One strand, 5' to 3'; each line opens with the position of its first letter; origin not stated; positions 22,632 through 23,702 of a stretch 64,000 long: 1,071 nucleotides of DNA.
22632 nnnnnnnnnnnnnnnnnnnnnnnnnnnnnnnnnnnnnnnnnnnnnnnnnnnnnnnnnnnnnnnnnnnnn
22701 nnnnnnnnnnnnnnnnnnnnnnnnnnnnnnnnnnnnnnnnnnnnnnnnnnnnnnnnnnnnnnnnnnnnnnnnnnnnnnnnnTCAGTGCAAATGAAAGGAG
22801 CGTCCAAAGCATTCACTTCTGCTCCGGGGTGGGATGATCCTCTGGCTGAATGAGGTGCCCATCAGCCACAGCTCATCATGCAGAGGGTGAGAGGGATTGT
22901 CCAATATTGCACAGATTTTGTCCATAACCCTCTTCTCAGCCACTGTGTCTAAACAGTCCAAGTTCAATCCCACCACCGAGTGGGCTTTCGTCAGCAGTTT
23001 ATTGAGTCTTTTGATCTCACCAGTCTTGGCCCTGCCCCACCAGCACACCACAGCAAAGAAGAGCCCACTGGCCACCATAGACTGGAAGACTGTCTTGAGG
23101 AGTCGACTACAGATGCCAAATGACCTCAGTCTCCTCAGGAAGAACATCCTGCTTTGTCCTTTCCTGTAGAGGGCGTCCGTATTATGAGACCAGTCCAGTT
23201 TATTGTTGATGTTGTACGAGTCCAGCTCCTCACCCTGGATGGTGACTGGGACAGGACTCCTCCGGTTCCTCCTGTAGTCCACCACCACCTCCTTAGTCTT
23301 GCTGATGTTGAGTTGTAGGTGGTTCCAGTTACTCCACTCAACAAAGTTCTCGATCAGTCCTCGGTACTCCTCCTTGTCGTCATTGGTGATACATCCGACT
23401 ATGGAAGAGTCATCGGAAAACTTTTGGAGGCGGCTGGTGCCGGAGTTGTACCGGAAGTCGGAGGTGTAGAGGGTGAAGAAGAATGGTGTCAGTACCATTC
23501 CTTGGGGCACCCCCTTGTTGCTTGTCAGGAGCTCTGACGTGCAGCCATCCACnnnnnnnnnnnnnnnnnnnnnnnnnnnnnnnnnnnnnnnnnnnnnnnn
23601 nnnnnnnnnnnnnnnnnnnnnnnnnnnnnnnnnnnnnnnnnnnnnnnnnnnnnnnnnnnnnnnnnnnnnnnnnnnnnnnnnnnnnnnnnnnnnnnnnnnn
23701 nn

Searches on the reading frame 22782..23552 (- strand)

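Call 42: search_protein_families(library=pfam, proteins=[window:22782-23552:-], max_evalue=0.001)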
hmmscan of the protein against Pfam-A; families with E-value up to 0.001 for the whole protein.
window:22782-23552:- (256 aa): 2 families
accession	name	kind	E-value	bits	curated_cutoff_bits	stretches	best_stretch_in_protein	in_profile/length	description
PF09004.15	ALKBH8_N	-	1.3e-07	31.5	21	1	121-154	1-34/42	Alkylated DNA repair protein alkB homolog 8, N-terminal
PF00078.32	RVT_1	-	4.6e-06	26.9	29.6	1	7-90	111-193/205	Reverse transcriptase (RNA-dependent DNA polymerase)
